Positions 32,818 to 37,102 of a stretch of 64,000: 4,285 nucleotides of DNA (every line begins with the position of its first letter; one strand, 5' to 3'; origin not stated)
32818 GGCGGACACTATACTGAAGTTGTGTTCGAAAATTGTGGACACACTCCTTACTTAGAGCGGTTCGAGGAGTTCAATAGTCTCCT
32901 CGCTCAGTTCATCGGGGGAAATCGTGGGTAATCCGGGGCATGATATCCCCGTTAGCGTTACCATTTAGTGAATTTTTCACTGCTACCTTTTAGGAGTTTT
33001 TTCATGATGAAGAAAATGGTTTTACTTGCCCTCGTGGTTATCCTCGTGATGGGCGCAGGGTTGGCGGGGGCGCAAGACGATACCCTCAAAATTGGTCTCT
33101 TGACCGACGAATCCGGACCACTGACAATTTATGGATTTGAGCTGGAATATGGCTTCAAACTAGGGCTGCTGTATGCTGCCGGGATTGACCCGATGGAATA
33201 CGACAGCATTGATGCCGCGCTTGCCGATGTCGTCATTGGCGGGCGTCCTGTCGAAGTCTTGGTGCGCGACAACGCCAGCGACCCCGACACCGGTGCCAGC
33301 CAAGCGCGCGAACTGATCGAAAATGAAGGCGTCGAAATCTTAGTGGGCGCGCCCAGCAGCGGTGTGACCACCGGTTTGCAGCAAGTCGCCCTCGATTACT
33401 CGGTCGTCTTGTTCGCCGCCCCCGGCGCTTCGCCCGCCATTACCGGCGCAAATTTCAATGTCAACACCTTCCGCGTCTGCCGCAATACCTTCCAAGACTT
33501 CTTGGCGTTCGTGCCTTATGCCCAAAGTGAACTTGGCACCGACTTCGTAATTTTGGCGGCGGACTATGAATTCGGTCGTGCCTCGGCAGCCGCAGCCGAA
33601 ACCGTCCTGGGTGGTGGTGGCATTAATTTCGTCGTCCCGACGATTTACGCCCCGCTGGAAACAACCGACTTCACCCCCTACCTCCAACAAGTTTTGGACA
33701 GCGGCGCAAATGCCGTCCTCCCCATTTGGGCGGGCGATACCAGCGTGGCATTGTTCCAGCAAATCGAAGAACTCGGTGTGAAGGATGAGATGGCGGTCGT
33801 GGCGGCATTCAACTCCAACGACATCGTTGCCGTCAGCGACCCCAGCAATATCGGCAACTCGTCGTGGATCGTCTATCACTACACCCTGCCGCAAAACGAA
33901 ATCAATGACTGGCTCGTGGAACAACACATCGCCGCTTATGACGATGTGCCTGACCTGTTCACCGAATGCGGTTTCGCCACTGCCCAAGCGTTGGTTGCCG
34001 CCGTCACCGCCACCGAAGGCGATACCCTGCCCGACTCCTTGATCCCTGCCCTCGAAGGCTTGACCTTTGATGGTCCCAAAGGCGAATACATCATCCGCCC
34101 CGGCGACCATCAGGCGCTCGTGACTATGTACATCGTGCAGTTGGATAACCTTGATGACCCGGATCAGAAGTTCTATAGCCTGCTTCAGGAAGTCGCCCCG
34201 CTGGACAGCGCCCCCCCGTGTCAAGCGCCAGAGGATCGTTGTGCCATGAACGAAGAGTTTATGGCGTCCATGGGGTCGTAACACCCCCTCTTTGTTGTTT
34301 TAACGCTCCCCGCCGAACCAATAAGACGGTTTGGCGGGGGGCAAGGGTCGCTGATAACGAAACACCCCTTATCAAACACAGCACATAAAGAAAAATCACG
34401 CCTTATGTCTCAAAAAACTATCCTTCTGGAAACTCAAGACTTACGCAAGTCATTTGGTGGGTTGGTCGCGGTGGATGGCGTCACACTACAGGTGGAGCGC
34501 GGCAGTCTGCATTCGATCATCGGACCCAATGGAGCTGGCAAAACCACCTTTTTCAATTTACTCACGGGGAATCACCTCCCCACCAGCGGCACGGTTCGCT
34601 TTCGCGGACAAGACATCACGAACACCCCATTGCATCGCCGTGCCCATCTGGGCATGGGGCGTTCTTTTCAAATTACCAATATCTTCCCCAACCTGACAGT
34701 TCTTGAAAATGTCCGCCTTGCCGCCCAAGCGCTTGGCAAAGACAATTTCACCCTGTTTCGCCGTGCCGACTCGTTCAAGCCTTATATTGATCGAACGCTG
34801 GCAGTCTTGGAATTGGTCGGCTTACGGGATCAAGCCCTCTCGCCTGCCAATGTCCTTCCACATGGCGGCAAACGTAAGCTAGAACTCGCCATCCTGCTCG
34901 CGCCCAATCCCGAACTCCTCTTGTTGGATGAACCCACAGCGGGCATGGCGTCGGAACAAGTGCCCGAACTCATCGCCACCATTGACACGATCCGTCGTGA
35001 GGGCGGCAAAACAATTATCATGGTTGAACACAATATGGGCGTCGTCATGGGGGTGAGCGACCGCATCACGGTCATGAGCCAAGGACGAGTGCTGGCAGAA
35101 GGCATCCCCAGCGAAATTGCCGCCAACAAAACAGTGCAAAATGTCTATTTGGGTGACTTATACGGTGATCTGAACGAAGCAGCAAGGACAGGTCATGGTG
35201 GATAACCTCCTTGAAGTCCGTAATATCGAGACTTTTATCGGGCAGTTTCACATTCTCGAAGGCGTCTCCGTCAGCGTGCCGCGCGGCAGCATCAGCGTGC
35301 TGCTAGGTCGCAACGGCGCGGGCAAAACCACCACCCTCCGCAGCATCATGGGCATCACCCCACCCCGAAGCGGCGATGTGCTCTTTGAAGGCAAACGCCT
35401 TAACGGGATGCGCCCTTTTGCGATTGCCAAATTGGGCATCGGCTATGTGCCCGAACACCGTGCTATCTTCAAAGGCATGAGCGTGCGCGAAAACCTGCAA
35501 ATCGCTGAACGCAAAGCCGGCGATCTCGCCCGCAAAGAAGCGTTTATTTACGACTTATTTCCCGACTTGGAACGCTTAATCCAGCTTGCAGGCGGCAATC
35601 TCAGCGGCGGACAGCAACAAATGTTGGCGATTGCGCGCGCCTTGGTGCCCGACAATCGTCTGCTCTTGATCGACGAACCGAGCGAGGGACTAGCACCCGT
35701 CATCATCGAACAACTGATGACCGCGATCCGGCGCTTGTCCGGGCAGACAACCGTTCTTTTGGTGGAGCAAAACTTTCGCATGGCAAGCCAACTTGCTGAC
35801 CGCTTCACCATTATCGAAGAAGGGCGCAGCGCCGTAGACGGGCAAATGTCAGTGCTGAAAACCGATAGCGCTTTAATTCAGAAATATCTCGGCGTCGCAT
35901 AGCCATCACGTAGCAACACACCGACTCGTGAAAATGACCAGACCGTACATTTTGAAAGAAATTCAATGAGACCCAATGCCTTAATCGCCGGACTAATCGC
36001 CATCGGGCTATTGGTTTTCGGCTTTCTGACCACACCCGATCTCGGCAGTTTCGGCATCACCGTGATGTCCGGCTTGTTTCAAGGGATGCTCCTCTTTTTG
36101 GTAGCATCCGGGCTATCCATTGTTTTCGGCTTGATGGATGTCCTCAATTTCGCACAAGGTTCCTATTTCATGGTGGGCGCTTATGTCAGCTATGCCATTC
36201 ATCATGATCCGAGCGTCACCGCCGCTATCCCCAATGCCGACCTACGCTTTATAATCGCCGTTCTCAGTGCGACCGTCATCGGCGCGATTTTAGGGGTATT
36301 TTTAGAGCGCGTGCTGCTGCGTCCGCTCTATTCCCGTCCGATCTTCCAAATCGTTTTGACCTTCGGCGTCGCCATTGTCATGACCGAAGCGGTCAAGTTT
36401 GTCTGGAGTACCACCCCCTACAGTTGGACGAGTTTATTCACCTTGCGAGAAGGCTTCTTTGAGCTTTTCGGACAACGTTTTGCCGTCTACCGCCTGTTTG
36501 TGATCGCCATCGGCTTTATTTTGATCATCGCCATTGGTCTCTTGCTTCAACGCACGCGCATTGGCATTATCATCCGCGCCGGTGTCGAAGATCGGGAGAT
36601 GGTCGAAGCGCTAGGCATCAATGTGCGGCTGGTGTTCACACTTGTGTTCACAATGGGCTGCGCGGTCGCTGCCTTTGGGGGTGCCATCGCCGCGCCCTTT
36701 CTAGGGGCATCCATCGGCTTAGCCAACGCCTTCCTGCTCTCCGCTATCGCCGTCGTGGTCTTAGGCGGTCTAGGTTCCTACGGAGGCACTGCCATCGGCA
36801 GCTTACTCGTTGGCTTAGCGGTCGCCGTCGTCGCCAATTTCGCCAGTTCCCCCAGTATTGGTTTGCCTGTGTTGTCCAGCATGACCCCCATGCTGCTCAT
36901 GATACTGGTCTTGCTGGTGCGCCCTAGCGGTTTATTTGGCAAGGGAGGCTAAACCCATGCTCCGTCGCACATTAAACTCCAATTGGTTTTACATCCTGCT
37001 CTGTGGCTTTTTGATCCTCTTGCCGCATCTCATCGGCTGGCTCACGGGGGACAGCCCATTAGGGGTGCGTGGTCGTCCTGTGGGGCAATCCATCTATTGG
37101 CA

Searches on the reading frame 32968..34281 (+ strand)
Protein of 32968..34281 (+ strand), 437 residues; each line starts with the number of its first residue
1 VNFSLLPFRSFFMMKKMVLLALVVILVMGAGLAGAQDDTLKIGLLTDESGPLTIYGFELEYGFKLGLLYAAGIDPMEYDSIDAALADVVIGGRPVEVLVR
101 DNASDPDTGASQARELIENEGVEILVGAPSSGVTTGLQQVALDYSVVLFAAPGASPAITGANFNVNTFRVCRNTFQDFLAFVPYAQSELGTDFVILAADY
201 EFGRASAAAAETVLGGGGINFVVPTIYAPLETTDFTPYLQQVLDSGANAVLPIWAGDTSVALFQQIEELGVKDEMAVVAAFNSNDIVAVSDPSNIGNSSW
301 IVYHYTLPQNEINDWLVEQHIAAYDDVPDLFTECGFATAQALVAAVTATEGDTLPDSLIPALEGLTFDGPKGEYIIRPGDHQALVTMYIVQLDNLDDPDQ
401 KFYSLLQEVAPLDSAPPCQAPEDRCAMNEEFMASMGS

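Call 52: search_protein_families(library=pfam, proteins=[window:32968-34281:+], max_evalue=0.001)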
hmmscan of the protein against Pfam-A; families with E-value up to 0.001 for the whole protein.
window:32968-34281:+ (437 aa): 3 families
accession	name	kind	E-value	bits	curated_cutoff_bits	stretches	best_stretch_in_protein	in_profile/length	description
PF13458.12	Peripla_BP_6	-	5.9e-62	210.8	31.7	1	39-393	1-339/343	Periplasmic binding protein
PF13433.12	Peripla_BP_5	-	1.2e-24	87.5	27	1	90-392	37-336/363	Periplasmic binding protein domain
PF01094.35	ANF_receptor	-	1.5e-06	28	25.4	1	90-274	20-205/353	Receptor family ligand binding region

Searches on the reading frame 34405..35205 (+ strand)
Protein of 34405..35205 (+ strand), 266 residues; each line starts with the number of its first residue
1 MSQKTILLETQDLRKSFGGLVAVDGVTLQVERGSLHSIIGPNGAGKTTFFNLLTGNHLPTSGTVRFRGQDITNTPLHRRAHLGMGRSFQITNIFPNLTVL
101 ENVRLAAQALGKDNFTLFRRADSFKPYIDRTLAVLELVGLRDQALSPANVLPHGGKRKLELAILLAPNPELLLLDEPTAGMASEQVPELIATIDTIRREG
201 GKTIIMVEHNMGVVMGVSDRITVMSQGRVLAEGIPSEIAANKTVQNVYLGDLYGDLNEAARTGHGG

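Call 52: search_protein_families(library=pfam, proteins=[window:34405-35205:+], max_evalue=0.001)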
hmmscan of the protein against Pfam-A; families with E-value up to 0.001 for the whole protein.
window:34405-35205:+ (266 aa): 3 families
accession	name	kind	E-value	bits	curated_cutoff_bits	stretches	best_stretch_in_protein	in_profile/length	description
PF00005.33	ABC_tran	-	2.9e-28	99.6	25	1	24-179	2-137/137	ABC transporter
PF13304.12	AAA_21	-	9.4e-07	29.6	27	0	36-54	2-20/304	AAA domain, putative AbiEii toxin, Type IV TA system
PF12399.14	BCA_ABC_TP_C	-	4.5e-06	26.6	25.5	1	228-251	1-24/27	Branched-chain amino acid ATP-binding cassette transporter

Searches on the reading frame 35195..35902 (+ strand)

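Call 52: search_protein_families(library=pfam, proteins=[window:35195-35902:+], max_evalue=0.001)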
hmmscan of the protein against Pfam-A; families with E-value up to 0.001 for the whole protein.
window:35195-35902:+ (235 aa): 4 families
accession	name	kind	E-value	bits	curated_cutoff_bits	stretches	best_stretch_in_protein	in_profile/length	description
PF00005.33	ABC_tran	-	1.9e-29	103.5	25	1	21-163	1-136/137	ABC transporter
PF13304.12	AAA_21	-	8.5e-10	39.6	27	1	135-189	237-295/304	AAA domain, putative AbiEii toxin, Type IV TA system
PF04310.18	MukB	-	0.00048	20.3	23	0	124-159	23-59/226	MukB N-terminal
PF02463.25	SMC_N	-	0.00082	19.3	40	0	31-198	24-203/220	RecF/RecN/SMC N terminal domain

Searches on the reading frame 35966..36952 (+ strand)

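Call 52: search_protein_families(library=pfam, proteins=[window:35966-36952:+], max_evalue=0.001)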
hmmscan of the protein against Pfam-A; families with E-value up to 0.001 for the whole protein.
window:35966-36952:+ (328 aa): 1 family
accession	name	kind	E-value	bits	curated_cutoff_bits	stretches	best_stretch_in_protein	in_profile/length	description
PF02653.21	BPD_transp_2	-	2.3e-32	112.6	26.8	1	34-316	3-269/269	Branched-chain amino acid transport system / permease component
